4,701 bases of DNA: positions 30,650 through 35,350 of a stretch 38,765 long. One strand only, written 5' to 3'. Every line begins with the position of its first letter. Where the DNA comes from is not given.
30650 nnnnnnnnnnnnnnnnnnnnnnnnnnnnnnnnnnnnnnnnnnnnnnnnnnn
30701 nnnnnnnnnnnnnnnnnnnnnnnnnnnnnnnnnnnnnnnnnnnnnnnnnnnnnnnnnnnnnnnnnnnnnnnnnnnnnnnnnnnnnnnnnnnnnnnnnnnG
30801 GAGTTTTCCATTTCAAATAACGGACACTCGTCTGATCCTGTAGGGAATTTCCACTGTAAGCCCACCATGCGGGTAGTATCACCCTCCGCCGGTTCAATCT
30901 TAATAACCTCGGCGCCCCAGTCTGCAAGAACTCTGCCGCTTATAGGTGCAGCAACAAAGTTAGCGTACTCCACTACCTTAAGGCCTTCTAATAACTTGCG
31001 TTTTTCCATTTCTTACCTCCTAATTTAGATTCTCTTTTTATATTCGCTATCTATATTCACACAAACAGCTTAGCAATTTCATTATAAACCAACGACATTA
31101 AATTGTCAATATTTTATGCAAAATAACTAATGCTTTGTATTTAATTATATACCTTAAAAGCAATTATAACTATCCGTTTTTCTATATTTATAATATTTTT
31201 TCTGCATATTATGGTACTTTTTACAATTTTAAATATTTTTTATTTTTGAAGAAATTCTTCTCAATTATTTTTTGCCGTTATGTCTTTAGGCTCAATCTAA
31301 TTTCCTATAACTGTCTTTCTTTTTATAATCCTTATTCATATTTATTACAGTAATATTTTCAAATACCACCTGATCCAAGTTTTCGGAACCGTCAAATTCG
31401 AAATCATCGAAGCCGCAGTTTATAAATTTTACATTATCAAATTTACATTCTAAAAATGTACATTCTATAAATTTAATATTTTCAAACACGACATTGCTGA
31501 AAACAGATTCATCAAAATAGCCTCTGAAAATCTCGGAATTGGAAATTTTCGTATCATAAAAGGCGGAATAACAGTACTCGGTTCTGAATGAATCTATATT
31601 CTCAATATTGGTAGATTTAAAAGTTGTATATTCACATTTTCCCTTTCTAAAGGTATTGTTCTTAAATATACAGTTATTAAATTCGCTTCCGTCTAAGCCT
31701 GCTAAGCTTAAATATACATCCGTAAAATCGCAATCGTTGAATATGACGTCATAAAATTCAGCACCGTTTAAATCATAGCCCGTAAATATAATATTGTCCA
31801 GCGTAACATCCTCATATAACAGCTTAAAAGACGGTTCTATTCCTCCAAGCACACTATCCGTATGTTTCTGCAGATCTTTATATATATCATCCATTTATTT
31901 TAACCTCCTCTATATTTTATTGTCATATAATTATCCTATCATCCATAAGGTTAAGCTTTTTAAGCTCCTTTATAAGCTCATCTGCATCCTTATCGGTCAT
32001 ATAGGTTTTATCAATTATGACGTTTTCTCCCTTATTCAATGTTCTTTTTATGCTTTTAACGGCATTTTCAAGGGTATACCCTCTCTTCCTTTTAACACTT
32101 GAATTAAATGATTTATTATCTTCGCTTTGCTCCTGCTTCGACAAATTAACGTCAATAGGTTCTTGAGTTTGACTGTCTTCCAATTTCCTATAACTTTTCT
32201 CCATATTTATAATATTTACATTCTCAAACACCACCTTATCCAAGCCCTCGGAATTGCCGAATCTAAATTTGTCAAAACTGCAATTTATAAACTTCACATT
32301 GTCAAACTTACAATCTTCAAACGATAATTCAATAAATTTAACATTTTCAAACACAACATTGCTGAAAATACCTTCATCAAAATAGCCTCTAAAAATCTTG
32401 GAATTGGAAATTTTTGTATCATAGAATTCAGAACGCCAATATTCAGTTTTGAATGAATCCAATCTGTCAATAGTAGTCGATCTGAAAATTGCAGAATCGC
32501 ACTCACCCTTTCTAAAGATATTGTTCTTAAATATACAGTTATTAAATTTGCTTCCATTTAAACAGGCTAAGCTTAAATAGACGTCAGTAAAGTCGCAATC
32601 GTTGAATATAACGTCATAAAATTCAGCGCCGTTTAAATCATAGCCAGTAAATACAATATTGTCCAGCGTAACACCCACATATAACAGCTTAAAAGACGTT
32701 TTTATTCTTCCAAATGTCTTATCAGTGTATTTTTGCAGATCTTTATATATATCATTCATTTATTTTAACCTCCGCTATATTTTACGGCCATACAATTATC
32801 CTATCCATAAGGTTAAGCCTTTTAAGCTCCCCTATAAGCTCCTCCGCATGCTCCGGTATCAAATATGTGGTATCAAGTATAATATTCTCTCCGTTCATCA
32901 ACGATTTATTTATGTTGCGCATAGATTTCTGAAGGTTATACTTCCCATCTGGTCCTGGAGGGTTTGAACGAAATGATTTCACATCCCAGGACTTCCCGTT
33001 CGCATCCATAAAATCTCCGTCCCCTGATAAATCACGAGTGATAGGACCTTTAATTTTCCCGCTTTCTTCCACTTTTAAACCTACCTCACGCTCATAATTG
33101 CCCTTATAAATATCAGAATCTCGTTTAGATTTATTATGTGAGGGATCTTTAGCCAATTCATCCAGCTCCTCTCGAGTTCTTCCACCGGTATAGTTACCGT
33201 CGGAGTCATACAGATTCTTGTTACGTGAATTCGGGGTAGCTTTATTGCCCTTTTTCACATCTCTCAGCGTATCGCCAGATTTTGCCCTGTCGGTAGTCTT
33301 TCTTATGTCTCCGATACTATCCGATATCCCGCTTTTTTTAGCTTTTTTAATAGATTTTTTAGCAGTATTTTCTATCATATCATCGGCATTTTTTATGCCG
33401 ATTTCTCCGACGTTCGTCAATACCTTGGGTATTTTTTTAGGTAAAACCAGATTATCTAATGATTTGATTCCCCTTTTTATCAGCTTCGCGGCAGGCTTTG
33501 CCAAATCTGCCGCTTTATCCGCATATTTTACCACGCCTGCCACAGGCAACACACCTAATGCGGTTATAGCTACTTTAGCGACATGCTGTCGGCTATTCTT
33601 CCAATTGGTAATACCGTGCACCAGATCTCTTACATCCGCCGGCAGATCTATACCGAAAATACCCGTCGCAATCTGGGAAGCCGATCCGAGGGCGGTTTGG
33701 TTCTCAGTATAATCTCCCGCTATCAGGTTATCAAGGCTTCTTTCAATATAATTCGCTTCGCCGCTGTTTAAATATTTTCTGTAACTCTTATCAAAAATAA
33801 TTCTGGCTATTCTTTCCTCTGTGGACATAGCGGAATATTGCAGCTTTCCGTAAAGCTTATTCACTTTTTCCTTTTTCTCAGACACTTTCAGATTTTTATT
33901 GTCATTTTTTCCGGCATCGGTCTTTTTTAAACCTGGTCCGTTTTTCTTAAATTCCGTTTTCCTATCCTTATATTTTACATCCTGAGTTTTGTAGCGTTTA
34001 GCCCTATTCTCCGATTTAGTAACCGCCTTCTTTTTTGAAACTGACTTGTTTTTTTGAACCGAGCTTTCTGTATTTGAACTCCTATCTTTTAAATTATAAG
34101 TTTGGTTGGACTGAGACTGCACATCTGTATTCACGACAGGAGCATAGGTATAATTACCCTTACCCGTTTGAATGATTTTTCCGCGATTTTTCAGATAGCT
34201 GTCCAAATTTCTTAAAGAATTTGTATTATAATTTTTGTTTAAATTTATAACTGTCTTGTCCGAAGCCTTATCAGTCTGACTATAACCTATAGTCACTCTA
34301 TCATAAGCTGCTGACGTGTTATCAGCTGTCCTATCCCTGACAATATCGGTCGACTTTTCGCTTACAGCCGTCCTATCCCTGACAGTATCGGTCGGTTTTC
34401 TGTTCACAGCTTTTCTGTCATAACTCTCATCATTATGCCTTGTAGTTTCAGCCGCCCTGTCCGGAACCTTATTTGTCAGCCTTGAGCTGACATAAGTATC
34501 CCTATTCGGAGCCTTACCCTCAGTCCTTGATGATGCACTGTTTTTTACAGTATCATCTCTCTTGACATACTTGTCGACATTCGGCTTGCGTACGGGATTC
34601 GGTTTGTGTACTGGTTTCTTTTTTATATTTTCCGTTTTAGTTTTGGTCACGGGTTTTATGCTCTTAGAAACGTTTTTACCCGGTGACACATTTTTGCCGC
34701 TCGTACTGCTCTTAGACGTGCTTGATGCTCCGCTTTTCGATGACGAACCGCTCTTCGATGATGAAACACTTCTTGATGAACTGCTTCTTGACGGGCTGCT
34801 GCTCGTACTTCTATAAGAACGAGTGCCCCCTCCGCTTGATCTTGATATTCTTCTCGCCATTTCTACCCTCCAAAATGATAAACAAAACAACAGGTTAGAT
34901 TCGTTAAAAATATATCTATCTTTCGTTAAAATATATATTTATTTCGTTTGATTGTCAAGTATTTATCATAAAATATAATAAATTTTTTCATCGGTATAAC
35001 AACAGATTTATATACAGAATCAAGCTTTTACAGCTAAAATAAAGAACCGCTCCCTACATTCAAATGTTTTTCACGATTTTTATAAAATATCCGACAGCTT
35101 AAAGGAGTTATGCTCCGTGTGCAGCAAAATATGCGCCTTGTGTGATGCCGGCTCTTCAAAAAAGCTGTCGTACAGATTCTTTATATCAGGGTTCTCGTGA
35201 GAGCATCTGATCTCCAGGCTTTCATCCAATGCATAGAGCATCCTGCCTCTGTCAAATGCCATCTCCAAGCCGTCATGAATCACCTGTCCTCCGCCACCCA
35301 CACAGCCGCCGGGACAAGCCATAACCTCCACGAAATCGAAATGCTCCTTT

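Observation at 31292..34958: Compact three-gene toxin/immunity-like island with no recognisable secretion or mobility genes, wedged between two core redox operons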

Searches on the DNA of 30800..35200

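Call 102: search_rna_families(source=window, start=30800, end=35200, threshold=evalue, max_evalue=0.1)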
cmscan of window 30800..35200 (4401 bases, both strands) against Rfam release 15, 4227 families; matches with E-value up to 0.1: 0.
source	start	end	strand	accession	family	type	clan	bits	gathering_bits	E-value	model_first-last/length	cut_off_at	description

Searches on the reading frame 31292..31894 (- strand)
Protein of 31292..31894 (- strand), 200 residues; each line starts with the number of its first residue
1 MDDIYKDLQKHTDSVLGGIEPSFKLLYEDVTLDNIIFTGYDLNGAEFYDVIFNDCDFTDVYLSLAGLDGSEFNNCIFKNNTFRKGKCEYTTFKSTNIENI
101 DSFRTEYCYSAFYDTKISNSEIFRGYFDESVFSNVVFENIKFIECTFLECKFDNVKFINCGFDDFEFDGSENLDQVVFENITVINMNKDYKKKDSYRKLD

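Call 3: search_protein_families(library=pfam, proteins=[window:31292-31894:-], max_evalue=1)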
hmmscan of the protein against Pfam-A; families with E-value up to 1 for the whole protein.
window:31292-31894:- (200 aa): 4 families
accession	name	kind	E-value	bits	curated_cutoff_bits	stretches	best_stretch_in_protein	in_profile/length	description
PF13599.13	Pentapeptide_4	-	3e-16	59.7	38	3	28-100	4-76/78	Pentapeptide repeat region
PF00805.28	Pentapeptide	-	8.5e-10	38.4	20.2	2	30-59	11-40/40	Pentapeptide repeats (8 copies)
PF13576.12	Pentapeptide_3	-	1.1e-09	38.7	27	2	33-76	2-48/48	Pentapeptide repeats (9 copies)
PF23894.2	LD_SV2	-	2e-06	28.5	29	3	28-100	23-90/92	SV2A/B/C luminal domain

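Call 4: search_protein_families(library=ncbifam, proteins=[window:31292-31894:-], max_evalue=1)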
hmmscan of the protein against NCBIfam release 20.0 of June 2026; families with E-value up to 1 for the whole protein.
window:31292-31894:- (200 aa): 14 families
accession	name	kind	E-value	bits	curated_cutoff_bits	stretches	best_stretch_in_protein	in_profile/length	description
NF051894.1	anti_phage_HalA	equivalog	1.1e-15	57.7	250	2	28-103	70-142/338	anti-phage Hailong system effector protein HalA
NF033086.2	penta_rpt_Qnr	equivalog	1.9e-06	27.8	240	2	28-105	13-86/211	Qnr family pentapeptide repeat protein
NF000349.1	mfpA_AE000516.2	equivalog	3.6e-06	26.9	360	2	40-83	17-60/183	pentapeptide repeat protein MfpA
NF000421.1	penta_rpt_QnrVC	exception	0.0007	19.6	460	2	28-134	65-171/218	QnrVC family quinolone resistance pentapeptide repeat protein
NF047416.1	penta_HetL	equivalog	0.0014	18.1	260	1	31-129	74-172/218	heterocyst differentiation pentapeptide repeat protein HetL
NF000139.2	penta_rpt_QnrD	exception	0.0022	18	425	1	32-95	20-79/214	QnrD family quinolone resistance pentapeptide repeat protein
NF011904.1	PRK15377.1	subfamily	0.036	12.4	500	1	34-84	23-99/606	type III secretion system effector HECT-type E3 ubiquitin transferase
NF012151.0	penta_rpt_QnrAS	exception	0.037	14.1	490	1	35-130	72-167/218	QnrAS family quinolone resistance pentapeptide repeat protein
NF012152.0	penta_rpt_QnrC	exception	0.075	13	500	1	27-96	3-68/221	QnrC family quinolone resistance pentapeptide repeat protein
TIGR01299.1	synapt_SV2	subfamily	0.081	10.8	637.3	1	31-97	510-571/742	synaptic vesicle protein SV2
NF038182.1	penta_rpt_SmQnr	exception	0.13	12.1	460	0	41-123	15-93/215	SmQnr family pentapeptide repeat protein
NF000071.4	penta_rpt_QnrA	exception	0.16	11.7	450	1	126-178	7-59/218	QnrA family quinolone resistance pentapeptide repeat protein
NF000056.3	penta_rpt_QnrS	exception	0.17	11.5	460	1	41-132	78-169/218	QnrS family quinolone resistance pentapeptide repeat protein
NF033375.2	penta_rpt_QnrE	exception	0.28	11.1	480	0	32-101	20-85/214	QnrE family quinolone resistance pentapeptide repeat protein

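Call 10: search_protein_families(library=padloc, proteins=[window:31292-31894:-], max_evalue=1)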
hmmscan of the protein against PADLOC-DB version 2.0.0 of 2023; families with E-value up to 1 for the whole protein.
window:31292-31894:- (200 aa): 0 families

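Call 11: search_protein_families(library=phrogs, proteins=[window:31292-31894:-], max_evalue=1)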
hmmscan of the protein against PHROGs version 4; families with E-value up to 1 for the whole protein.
window:31292-31894:- (200 aa): 9 families
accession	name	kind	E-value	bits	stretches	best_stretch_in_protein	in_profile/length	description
phrog_24530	-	unknown function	1.4e-10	41.7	2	21-123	66-165/365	-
phrog_15350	-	unknown function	9.4e-08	32.3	1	13-177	73-236/494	-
phrog_12514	-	unknown function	8.2e-06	26.4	2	71-174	160-248/287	-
phrog_923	-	unknown function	0.0007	18.4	1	27-166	794-904/990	-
phrog_26297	-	unknown function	0.065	14.7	0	31-66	20-55/93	-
phrog_18000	-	unknown function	0.071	14.6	1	162-193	82-113/118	-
phrog_29257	-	unknown function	0.12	12.7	0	120-162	129-176/358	-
phrog_31265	-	unknown function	0.15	13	1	32-112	26-100/264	-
phrog_30240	-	unknown function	0.15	11.9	1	27-85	120-173/438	-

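Call 32: find_encoding_contigs(protein=window:31292-31894:-, flank=10000, max_places=6)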
Protein window:31292-31894:- (200 aa): 1 contig read that carries it; 1 place shown.
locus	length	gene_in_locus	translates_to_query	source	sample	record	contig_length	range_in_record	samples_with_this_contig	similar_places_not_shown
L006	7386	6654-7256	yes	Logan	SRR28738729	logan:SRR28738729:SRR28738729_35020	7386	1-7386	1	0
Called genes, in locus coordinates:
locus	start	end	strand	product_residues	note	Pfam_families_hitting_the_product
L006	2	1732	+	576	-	?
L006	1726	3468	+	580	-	PF13510:Fer2_4, PF10588:NADH-G_4Fe-4S_3, PF22117:Fer4_Nqo3 (weak), PF02906:Fe_hyd_lg_C, PF02256:Fe_hyd_SSU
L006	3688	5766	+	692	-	-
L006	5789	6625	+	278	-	PF23894:LD_SV2 (faint), PF00805:Pentapeptide (faint), PF13576:Pentapeptide_3 (faint), PF13599:Pentapeptide_4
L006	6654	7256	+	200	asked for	-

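Call 54: find_homologous_proteins(query=window:31292-31894:-, max_evalue=1e-10)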
Query window:31292-31894:- (200 aa): 5 proteins with E <= 1e-10 among 140 candidates.
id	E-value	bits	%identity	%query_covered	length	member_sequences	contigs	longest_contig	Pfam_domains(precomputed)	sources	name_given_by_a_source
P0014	1.8e-87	311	74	96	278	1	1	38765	PF13576.13,PF13599.14,PF00805.29,PF23894.3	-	-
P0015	7.1e-45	171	49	91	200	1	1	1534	PF13576.13,PF13599.14,PF00805.29,PF23894.3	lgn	-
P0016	5.8e-39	152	46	85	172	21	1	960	PF13576.13,PF13599.14,PF00805.29,PF23894.3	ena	-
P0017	7.6e-38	149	47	88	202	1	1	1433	PF13576.13,PF13599.14,PF00805.29,PF23894.3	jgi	jgi:uncharacterized protein YjbI with pentapeptide repeats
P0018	1.3e-32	131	41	88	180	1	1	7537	PF13576.13,PF13599.14,PF00805.29,PF23894.3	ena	-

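Call 86: predict_structure(alignment_id=A4)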
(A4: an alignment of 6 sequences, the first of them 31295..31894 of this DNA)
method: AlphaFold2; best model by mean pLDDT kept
length: 200 residues; sequences in the alignment: 6
mean_pLDDT: 84.1   pTM: 0.80
mean pLDDT of the five models: 84.1, 83.3, 82.9, 82.7, 81.3
residues with pLDDT >= 90: 134; 70-90: 26; 50-70: 12; < 50: 28
segments of 3 or more residues with pLDDT < 50: 11-22, 188-200
pLDDT, mean of each block of 10 residues (from residue 1): 53 42 69 87 89 95 92 97 92 97 95 98 96 98 96 98 91 95 69 32
secondary structure, 60 per line:
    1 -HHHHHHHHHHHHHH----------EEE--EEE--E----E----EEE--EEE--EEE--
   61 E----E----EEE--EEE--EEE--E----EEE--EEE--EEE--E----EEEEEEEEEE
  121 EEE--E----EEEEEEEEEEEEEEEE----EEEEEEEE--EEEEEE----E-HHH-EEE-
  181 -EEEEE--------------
elements in order: H2-15 E26-28 E31-33 E46-48 E51-53 E56-58 E71-73 E76-78 E81-83 E91-93 E96-98 E101-103 E111-123 E131-146 E151-158 E161-166 E177-179 E182-186

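Call 89: fold_search(model_id=the predicted structure, library=pdb)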
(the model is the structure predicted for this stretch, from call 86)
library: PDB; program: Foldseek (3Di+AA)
matches with E <= 10: 521; with E <= 0.001: 50
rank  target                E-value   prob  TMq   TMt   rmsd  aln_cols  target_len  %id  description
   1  6fls_A                4.5e-09  1.00  0.27  0.26  12.6       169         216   21  Pentapeptide repeat family protein from Clostridium botulinum (released 2018-08-15)
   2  2xty_B                1.6e-08  1.00  0.34  0.33  10.9       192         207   11  Structure of QnrB1 (R167E-Trypsin Treated), a plasmid-mediated fluoroquinolone resistance protein (released 2010-10-27)
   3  2xtw_C                2.3e-08  1.00  0.30  0.29  11.7       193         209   16  Structure of QnrB1 (Full length), a plasmid-mediated fluoroquinolone resistance protein (released 2010-10-20)
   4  6fls_D                4.1e-08  1.00  0.33  0.31  13.0       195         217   17  Pentapeptide repeat family protein from Clostridium botulinum (released 2018-08-15)
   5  2xtx_B                5.1e-08  1.00  0.47  0.45  10.1       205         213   15  Structure of QnrB1 (M102R-Trypsin Treated), a plasmid-mediated fluoroquinolone resistance protein (released 2010-10-20)
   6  2xtw_D                1.1e-07  1.00  0.25  0.24  12.4       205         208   15  Structure of QnrB1 (Full length), a plasmid-mediated fluoroquinolone resistance protein (released 2010-10-20)
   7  2bm5_A                1.2e-07  1.00  0.34  0.37   9.9       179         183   14  The Structure of MfpA (Rv3361c, P21 Crystal form). The Pentapeptide Repeat Protein from Mycobacterium tuberculosis Fol (released 2005-06-07)
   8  5dn0                  1.3e-07  1.00  0.40  0.37  11.6       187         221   10  t1555 loop variant (released 2016-08-31)
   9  2xtw_B                1.5e-07  1.00  0.46  0.43   8.4       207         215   14  Structure of QnrB1 (Full length), a plasmid-mediated fluoroquinolone resistance protein (released 2010-10-20)
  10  2xty_A                1.6e-07  1.00  0.39  0.38  10.2       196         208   13  Structure of QnrB1 (R167E-Trypsin Treated), a plasmid-mediated fluoroquinolone resistance protein (released 2010-10-27)
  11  2bm6                  1.9e-07  1.00  0.54  0.60   6.1       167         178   14  The Structure of MfpA (Rv3361c, C2221 Crystal form). The Pentapeptide Repeat Protein from Mycobacterium tuberculosis Fol (released 2005-06-07)
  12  2xtx_A                2.2e-07  1.00  0.48  0.47   8.5       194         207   13  Structure of QnrB1 (M102R-Trypsin Treated), a plasmid-mediated fluoroquinolone resistance protein (released 2010-10-20)
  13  2xtw_A                2.4e-07  1.00  0.43  0.41   9.4       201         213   12  Structure of QnrB1 (Full length), a plasmid-mediated fluoroquinolone resistance protein (released 2010-10-20)
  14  2xt4_B                3.5e-07  1.00  0.39  0.40   9.6       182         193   13  Structure of the pentapeptide repeat protein AlbG, a resistance factor for the topoisomerase poison albicidin. (released 2010-10-13)
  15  2bm5_B                4.1e-07  1.00  0.45  0.49   7.9       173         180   14  The Structure of MfpA (Rv3361c, P21 Crystal form). The Pentapeptide Repeat Protein from Mycobacterium tuberculosis Fol (released 2005-06-07)
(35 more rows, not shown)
